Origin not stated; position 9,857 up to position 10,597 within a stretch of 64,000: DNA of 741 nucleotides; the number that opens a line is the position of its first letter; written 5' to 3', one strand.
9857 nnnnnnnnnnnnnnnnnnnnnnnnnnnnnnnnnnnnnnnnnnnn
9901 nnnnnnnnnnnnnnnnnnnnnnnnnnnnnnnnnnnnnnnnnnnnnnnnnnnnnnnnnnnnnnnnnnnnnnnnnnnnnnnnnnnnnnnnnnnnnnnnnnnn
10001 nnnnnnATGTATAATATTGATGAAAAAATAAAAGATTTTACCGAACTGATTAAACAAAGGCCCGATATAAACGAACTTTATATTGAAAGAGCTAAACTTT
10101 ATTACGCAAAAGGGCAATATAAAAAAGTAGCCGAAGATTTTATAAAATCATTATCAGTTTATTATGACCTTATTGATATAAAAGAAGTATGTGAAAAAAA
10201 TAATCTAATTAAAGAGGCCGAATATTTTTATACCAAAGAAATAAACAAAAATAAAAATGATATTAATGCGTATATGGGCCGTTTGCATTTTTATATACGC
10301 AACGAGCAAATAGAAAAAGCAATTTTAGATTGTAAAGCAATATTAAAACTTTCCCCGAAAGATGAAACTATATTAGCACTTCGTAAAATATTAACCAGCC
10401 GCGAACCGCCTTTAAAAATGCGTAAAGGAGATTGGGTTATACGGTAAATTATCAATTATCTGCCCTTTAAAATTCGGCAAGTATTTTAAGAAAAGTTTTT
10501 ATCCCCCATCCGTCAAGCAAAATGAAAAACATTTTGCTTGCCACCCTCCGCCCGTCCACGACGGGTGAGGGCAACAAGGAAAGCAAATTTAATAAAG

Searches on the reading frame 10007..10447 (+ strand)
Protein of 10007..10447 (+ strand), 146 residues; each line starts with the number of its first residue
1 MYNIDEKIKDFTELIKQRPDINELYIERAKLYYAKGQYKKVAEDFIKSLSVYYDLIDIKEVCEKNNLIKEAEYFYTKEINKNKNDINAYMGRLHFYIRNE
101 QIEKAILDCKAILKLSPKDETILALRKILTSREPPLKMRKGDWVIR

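Call 18: find_encoding_contigs(protein=window:10007-10447:+, flank=3000, max_places=6)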
Protein window:10007-10447:+ (146 aa): no gene with exactly this product is on record in the collection.

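Call 19: search_protein_families(library=pfam, proteins=[window:10007-10447:+], max_evalue=0.01)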
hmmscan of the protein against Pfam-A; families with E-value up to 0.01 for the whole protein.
window:10007-10447:+ (146 aa): 9 families
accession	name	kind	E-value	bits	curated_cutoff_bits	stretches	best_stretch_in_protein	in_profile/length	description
PF07719.23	TPR_2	-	3.4e-05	24.1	27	0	23-51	2-30/34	Tetratricopeptide repeat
PF00637.26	Clathrin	-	3.9e-05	23.8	29.6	1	18-87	41-104/143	Region in Clathrin and VPS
PF00515.34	TPR_1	-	0.00049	20.2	27.8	0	24-51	3-30/34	Tetratricopeptide repeat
PF13428.12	TPR_14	-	0.00062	20.7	23.5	0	87-124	2-39/44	Tetratricopeptide repeat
PF13181.12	TPR_8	-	0.00074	19.9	25.7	0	87-119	2-34/34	Tetratricopeptide repeat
PF25062.1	ARM_TT21_N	-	0.00095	19.4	40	0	69-117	153-199/222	Tetratricopeptide repeat protein 21 N-terminal ARM repeat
PF13431.12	TPR_17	-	0.002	18.7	24.4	0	74-106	1-33/34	Tetratricopeptide repeat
PF13371.12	TPR_9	-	0.0088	16.5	35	0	95-119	4-28/73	Tetratricopeptide repeat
PF14559.12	TPR_19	-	0.0096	16.7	25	0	69-126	8-65/68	Tetratricopeptide repeat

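Call 21: find_homologous_proteins(query=window:10007-10447:+, max_evalue=0.001)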
Query window:10007-10447:+ (146 aa): 19 proteins with E <= 0.001 among 47 candidates.
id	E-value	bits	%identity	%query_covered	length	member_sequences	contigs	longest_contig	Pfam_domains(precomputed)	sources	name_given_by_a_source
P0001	2.7e-82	292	94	100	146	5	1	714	PF13431.13,PF00515.35,PF07719.24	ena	-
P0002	7.3e-61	223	76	99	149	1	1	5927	PF00515.35,PF13181.13,PF07719.24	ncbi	-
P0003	2.0e-60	221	73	100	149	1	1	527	PF14559.13,PF13431.13,PF00515.35,PF13181.13,PF07719.24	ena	-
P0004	5.1e-45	171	62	96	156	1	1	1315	PF13431.13,PF00515.35,PF13428.13,PF13181.13,PF07719.24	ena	-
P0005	2.9e-41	159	60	89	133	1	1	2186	PF13431.13,PF00515.35,PF13428.13,PF13181.13,PF07719.24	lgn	-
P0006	3.1e-40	156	61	87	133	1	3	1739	PF13431.13,PF00515.35,PF13428.13,PF13181.13,PF07719.24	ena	-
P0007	2.9e-39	153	61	89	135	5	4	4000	PF00515.35,PF13428.13,PF13181.13,PF07719.24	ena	-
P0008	1.4e-36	144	58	89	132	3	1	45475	PF00515.35,PF13428.13,PF13181.13,PF07719.24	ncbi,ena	-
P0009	9.4e-36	141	67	77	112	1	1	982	PF13431.13,PF00515.35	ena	-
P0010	1.1e-35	141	59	90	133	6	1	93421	PF00515.35,PF13428.13,PF13181.13,PF07719.24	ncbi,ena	-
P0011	1.2e-35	141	55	89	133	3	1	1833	PF13431.13,PF00515.35,PF13428.13,PF07719.24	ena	-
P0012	5.0e-35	139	57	89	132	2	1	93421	PF00515.35,PF13428.13,PF13181.13,PF07719.24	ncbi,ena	-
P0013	9.2e-35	138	56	89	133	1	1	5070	PF13431.13,PF00515.35,PF13428.13,PF07719.24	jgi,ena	-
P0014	2.4e-34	137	56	89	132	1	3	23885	PF00515.35,PF13428.13,PF13181.13,PF07719.24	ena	-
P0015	4.5e-34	136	61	82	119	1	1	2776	PF13431.13,PF00515.35,PF13428.13,PF13181.13,PF07719.24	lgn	-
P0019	4.0e-31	126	49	89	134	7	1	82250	PF00515.35,PF13181.13,PF07719.24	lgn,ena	-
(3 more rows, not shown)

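Call 22: find_encoding_contigs(protein=P0002, flank=5000, max_places=3)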
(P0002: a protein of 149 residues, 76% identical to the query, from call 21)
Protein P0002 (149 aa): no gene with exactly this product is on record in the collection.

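Call 23: find_encoding_contigs(protein=P0010, flank=10000, max_places=3)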
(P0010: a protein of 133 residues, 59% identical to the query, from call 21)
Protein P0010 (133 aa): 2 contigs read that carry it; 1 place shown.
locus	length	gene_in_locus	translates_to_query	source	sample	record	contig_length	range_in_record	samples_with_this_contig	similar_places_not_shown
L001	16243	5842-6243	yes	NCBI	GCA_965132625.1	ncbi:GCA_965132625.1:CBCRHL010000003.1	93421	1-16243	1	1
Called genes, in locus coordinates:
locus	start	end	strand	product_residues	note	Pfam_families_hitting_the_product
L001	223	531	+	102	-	PF00829:Ribosomal_L21p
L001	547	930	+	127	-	PF01016:Ribosomal_L27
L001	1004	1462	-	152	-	PF07963:N_methyl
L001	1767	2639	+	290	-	PF02401:LYTB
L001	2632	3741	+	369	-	PF00365:PFK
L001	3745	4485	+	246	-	PF08032:SpoU_sub_bind, PF00588:SpoU_methylase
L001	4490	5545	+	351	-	PF02540:NAD_synthase (faint), PF03054:tRNA_Me_trans, PF20259:tRNA_Me_trans_M, PF20258:tRNA_Me_trans_C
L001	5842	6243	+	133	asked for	PF13181:TPR_8 (faint), PF13428:TPR_14 (faint), PF07719:TPR_2 (faint), PF00515:TPR_1 (faint)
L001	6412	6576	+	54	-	PF00471:Ribosomal_L33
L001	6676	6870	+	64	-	PF00584:SecE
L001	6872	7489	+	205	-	PF02357:NusG, PF00467:KOW (weak)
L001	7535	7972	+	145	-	PF03946:Ribosomal_L11_N, PF00298:Ribosomal_L11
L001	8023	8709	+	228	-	PF00687:Ribosomal_L1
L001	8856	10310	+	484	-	-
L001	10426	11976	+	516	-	-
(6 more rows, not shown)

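Call 24: find_encoding_contigs(protein=P0008, flank=10000, max_places=3)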
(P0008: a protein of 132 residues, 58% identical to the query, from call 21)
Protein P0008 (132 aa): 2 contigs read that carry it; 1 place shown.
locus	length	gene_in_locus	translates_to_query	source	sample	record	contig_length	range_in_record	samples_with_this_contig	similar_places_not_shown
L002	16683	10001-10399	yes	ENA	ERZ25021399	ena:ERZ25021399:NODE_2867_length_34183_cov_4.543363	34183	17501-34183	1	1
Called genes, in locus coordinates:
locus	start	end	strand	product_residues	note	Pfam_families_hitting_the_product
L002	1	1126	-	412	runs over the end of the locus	PF01546:Peptidase_M20, PF07687:M20_dimer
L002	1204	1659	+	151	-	PF03168:LEA_2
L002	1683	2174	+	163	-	PF01257:2Fe-2S_thioredx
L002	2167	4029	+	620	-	PF01257:2Fe-2S_thioredx, PF01512:Complex1_51K, PF10531:SLBB, PF10589:NADH_4Fe-4S, PF00037:Fer4, PF12838:Fer4_7, PF13237:Fer4_10, PF14697:Fer4_21, +4 more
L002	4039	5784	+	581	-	PF00111:Fer2, PF13510:Fer2_4, PF10588:NADH-G_4Fe-4S_3, PF13237:Fer4_10 (weak), PF14697:Fer4_21 (weak), PF12838:Fer4_7, PF02906:Fe_hyd_lg_C, PF02256:Fe_hyd_SSU, +1 more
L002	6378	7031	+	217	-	PF01351:RNase_HII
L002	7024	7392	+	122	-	PF08378:NERD, PF02021:UPF0102, PF01939:NucS_C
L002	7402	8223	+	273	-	PF01048:PNP_UDP_1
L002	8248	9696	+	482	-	PF01943:Polysacc_synt, PF13440:Polysacc_synt_3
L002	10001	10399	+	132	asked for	PF13428:TPR_14 (faint), PF07719:TPR_2 (faint), PF13181:TPR_8 (faint), PF00515:TPR_1 (faint)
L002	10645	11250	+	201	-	PF00625:Guanylate_kin, PF13238:AAA_18 (weak)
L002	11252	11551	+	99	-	-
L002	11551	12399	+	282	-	PF03167:UDG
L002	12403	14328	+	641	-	PF17764:PriA_3primeBD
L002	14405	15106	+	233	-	PF00696:AA_kinase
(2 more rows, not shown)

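Call 28: find_encoding_contigs(protein=P0019, flank=10000, max_places=3)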
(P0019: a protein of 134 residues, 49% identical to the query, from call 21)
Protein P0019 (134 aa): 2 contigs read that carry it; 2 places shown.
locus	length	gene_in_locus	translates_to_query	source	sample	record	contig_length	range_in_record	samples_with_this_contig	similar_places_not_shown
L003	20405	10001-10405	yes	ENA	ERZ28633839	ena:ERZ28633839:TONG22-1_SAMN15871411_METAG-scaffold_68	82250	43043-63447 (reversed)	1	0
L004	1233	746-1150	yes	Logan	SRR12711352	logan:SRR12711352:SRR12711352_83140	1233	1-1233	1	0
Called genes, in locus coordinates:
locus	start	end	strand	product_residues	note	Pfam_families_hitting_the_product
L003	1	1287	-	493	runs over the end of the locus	PF00133:tRNA-synt_1, PF01406:tRNA-synt_1e, PF09334:tRNA-synt_1g, PF00133:tRNA-synt_1, PF08264:Anticodon_1 (weak), PF19303:Anticodon_3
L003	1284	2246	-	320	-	PF13177:DNA_pol3_delta2, PF13191:AAA_16 (faint), PF00004:AAA, PF13401:AAA_22 (faint)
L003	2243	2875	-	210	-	PF02223:Thymidylate_kin, PF13521:AAA_28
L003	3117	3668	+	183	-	PF07963:N_methyl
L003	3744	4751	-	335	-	PF13310:Virulence_RhuM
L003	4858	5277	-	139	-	PF01016:Ribosomal_L27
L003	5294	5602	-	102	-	PF00829:Ribosomal_L21p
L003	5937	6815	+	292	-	PF02401:LYTB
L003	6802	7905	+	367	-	PF00365:PFK, PF01513:NAD_kinase (weak)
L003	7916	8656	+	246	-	PF08032:SpoU_sub_bind, PF00588:SpoU_methylase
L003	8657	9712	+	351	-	PF02540:NAD_synthase (faint), PF03054:tRNA_Me_trans, PF20259:tRNA_Me_trans_M, PF20258:tRNA_Me_trans_C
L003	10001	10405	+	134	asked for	PF13181:TPR_8 (faint), PF07719:TPR_2 (faint), PF00515:TPR_1 (faint)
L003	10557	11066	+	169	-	PF07963:N_methyl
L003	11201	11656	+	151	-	PF06347:SH3_4 (weak), PF08239:SH3_3, PF06347:SH3_4, PF08239:SH3_3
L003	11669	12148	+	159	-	-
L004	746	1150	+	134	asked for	PF13181:TPR_8 (faint), PF07719:TPR_2 (faint), PF00515:TPR_1 (faint)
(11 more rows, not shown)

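Call 29: find_encoding_contigs(protein=P0012, flank=10000, max_places=3)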
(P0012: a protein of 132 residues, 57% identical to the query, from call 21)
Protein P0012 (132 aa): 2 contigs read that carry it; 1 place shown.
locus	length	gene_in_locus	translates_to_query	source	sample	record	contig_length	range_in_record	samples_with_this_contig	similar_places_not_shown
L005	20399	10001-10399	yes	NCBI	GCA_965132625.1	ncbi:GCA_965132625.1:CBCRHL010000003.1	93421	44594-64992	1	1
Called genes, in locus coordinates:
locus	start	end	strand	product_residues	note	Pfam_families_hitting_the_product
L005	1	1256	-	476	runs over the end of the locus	-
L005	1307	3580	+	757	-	PF02743:dCache_1, PF00990:GGDEF, PF00563:EAL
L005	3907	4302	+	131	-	PF13181:TPR_8 (faint), PF13428:TPR_14 (faint), PF07719:TPR_2 (faint), PF00515:TPR_1 (faint), PF13414:TPR_11 (faint)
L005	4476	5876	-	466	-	PF00245:Alk_phosphatase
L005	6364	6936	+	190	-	PF07963:N_methyl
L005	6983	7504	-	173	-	PF00156:Pribosyltran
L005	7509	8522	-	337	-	PF04542:Sigma70_r2, PF04539:Sigma70_r3, PF04545:Sigma70_r4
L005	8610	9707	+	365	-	PF00478:IMPDH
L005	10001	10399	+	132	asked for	PF13181:TPR_8 (faint), PF13428:TPR_14 (faint), PF07719:TPR_2 (faint), PF00515:TPR_1 (faint)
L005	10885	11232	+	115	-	PF00338:Ribosomal_S10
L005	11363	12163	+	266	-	PF00297:Ribosomal_L3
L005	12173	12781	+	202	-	PF00573:Ribosomal_L4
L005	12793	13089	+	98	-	PF00276:Ribosomal_L23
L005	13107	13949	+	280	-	PF00181:Ribosomal_L2_N, PF03947:Ribosomal_L2_C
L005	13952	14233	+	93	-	PF00203:Ribosomal_S19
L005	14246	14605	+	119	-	PF00237:Ribosomal_L22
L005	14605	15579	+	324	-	-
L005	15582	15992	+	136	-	PF00252:Ribosomal_L16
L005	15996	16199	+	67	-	PF00831:Ribosomal_L29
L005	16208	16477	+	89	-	PF00366:Ribosomal_S17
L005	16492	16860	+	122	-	PF00238:Ribosomal_L14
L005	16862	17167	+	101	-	PF00467:KOW, PF17136:ribosomal_L24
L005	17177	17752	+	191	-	PF00281:Ribosomal_L5, PF00673:Ribosomal_L5_C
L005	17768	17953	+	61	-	PF00253:Ribosomal_S14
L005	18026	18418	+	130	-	PF00410:Ribosomal_S8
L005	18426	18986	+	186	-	PF00347:Ribosomal_L6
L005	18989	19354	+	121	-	PF00861:Ribosomal_L18p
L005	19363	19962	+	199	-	PF00333:Ribosomal_S5, PF03719:Ribosomal_S5_C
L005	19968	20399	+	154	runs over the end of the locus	PF00828:Ribosomal_L27A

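Call 83: search_protein_families(library=ncbifam, proteins=[window:10007-10447:+], max_evalue=0.01)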
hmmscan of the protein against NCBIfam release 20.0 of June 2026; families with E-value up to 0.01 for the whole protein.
window:10007-10447:+ (146 aa): 3 families
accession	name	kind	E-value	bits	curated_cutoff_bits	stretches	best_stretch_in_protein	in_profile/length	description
TIGR02917.1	PEP_TPR_lipo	equivalog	2.5e-05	22.4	312.2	1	7-130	620-747/899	XrtA/PEP-CTERM system TPR-repeat protein PrsT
NF053607.1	CHU_0125_OmpA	equivalog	0.0034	15.9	620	1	26-121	23-122/639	CHU_0125 family OmpA-like outer membrane integrity protein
TIGR00990.1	3a0801s09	subfamily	0.0082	14.8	757.25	1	5-54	382-431/615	mitochondrial import receptor subunit TOM70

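Call 84: search_solved_structures(query=window:10007-10447:+, max_evalue=1)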
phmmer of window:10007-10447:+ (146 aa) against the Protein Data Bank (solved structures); distinct sequences matched with E-value up to 1: 17.
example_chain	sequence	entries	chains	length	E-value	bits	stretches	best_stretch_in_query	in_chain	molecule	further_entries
7kw7_E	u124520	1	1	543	8.6e-06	29.5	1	3-51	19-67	Stress-induced-phosphoprotein 1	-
4r7s_A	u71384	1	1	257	0.00057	23.6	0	54-129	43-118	Tetratricopeptide repeat protein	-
1elw_A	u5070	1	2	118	0.0017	22.1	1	3-52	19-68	TPR1-DOMAIN OF HOP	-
7bev_A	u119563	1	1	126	0.0081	19.9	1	68-131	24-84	Sperm-associated antigen 1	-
2lni_A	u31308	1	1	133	0.0094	19.7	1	68-117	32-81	Stress-induced-phosphoprotein 1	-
3lca_A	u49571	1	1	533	0.051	17.3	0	3-75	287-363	Protein TOM71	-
3fp2_A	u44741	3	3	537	0.053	17.2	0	3-75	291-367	TPR repeat-containing protein YHR117W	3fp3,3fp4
1e96_B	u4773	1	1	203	0.19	15.4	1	68-113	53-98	NEUTROPHIL CYTOSOL FACTOR 2 (NCF-2) TPR DOMAIN, RESIDUES 1-203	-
1wm5_A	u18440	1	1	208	0.2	15.3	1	68-113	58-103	Neutrophil cytosol factor 2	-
1hh8_A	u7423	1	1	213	0.22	15.3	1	68-113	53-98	NEUTROPHIL CYTOSOL FACTOR 2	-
1w3b_A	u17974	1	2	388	0.25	15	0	4-84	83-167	UDP-N-ACETYLGLUCOSAMINE--PEPTIDE N-ACETYLGLUCOSAMINYLTRANSFERASE 110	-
6eou_A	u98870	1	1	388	0.3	14.8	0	11-57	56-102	UDP-N-acetylglucosamine--peptide N-acetylglucosaminyltransferase 110 kDa subunit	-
9xqd_0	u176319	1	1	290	0.32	14.7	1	26-87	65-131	PHIKZ127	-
3kd7_A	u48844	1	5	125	0.43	14.3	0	29-118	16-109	CTPR390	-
8wej_D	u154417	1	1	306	0.57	13.9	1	68-113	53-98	Neutrophil cytosolic factor 2 (65kDa, chronic granulomatous disease, autosomal 2), isoform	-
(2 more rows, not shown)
